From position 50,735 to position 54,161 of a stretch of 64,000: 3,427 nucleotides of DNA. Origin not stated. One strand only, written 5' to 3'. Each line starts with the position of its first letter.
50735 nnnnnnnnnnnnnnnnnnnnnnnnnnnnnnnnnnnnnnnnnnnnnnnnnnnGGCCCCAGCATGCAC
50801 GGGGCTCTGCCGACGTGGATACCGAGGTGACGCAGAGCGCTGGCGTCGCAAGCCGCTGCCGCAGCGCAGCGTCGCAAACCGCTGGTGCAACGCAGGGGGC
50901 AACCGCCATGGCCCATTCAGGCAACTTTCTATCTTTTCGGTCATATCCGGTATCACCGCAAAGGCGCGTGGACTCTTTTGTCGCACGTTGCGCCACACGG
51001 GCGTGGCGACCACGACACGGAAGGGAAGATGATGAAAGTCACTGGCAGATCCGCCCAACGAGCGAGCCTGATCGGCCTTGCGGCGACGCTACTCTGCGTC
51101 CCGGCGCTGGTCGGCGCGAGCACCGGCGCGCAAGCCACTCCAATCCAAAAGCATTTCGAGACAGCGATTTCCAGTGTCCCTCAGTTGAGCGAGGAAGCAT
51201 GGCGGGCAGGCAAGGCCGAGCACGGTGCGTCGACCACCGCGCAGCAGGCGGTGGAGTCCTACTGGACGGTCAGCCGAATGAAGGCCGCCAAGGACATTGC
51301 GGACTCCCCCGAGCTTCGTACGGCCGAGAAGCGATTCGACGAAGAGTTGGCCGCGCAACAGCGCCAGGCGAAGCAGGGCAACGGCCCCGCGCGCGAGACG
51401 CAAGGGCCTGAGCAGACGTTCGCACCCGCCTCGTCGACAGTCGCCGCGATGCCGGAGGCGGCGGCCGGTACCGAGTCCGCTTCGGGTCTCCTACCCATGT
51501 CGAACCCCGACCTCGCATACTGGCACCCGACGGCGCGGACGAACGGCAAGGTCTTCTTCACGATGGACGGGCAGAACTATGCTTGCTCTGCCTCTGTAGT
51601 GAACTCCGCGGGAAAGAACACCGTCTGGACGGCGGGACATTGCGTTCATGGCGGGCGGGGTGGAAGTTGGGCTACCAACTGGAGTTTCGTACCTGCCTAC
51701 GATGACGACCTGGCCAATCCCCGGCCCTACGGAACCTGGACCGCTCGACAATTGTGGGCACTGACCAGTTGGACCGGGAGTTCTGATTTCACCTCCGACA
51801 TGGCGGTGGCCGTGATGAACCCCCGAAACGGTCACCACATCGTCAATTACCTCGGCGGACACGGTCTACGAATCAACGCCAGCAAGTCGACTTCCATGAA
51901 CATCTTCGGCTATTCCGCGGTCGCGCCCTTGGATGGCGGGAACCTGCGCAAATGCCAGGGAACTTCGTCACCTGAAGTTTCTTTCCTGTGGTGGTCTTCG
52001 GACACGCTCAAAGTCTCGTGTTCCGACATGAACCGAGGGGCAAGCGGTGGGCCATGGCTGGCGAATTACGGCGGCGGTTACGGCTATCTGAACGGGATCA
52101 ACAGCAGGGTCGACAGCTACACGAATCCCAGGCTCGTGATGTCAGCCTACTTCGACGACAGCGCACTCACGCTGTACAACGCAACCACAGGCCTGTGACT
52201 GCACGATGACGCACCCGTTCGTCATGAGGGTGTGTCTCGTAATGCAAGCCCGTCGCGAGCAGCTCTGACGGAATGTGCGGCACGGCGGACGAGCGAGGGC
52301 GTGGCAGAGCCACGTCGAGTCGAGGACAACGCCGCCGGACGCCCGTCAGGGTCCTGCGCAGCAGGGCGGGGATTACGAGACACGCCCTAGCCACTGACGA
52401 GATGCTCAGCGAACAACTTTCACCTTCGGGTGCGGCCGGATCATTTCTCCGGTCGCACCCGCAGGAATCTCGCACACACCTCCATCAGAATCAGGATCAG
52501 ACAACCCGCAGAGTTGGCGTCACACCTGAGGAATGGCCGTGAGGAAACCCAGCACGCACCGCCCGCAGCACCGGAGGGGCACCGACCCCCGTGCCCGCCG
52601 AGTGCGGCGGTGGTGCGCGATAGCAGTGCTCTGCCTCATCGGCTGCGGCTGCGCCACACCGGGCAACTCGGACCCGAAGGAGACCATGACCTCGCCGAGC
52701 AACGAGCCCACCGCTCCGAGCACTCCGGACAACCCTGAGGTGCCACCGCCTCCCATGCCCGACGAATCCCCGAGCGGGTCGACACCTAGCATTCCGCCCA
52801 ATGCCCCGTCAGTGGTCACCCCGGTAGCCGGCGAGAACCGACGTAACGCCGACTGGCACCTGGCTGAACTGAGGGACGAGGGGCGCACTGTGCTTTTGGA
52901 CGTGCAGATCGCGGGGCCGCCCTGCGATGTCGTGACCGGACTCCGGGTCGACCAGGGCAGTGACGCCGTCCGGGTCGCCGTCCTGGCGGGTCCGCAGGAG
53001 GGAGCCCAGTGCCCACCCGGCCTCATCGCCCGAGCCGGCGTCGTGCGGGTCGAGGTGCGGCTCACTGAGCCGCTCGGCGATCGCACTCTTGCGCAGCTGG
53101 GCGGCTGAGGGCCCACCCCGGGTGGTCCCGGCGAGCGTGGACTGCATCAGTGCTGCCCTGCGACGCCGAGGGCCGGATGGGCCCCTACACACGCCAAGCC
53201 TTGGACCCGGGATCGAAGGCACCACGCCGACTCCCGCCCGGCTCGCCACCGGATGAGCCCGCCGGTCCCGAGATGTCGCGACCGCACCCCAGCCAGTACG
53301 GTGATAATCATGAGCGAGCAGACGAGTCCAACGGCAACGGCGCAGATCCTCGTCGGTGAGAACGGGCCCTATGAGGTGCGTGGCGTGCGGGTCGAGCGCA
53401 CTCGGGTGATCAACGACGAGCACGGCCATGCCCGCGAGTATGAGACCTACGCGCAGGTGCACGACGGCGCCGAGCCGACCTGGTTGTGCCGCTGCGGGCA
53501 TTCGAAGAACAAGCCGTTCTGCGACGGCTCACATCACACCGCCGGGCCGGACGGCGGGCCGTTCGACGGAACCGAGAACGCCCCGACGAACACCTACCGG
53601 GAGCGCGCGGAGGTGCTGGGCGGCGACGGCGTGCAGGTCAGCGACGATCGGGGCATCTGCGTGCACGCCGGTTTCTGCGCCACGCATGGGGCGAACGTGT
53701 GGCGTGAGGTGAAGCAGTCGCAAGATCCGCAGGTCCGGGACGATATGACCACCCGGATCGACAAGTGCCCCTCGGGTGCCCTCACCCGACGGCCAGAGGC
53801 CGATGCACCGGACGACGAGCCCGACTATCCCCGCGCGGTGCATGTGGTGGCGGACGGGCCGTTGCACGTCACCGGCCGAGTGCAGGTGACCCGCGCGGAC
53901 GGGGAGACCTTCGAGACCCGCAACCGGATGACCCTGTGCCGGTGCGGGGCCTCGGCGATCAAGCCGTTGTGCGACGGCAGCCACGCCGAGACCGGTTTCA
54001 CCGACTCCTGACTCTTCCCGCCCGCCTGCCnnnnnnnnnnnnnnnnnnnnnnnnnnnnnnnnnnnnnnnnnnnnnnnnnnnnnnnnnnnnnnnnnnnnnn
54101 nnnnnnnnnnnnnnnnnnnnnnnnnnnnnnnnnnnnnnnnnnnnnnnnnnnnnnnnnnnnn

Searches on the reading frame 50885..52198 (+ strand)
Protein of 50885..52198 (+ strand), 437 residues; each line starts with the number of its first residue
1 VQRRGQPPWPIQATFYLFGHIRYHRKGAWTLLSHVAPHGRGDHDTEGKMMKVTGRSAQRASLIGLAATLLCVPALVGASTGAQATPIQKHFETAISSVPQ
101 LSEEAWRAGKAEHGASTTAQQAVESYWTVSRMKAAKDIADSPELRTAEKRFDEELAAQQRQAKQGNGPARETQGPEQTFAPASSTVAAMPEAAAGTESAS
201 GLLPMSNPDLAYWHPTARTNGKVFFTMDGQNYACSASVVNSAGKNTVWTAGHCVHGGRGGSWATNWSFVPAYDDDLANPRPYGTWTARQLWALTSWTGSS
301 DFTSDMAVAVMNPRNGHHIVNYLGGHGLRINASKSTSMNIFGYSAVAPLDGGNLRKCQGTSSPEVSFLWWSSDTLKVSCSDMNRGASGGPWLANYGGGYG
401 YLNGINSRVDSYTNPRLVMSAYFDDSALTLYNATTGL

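Call 9: search_protein_families(library=pfam, proteins=[window:50885-52198:+], max_evalue=0.001)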
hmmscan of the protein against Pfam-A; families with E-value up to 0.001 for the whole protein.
window:50885-52198:+ (437 aa): 1 family
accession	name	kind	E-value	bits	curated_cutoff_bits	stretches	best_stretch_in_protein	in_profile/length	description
PF00089.32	Trypsin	-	0.0002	21.7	20.6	0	223-259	16-47/220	Trypsin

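Call 46: search_protein_families(library=ncbifam, proteins=[window:50885-52198:+], max_evalue=0.01)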
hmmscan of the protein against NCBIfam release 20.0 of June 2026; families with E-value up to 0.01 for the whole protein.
window:50885-52198:+ (437 aa): 0 families

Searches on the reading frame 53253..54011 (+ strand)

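Call 9: search_protein_families(library=pfam, proteins=[window:53253-54011:+], max_evalue=0.001)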
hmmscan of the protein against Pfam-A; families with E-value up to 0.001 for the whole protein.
window:53253-54011:+ (252 aa): 2 families
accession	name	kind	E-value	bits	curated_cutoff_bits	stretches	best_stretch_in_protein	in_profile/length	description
PF09360.15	zf-CDGSH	-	1.7e-34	118.3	29.5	2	201-245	1-48/48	Iron-binding zinc finger CDGSH type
PF06902.16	Fer4_19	-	5.9e-11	42.7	24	1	124-178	3-60/64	Divergent 4Fe-4S mono-cluster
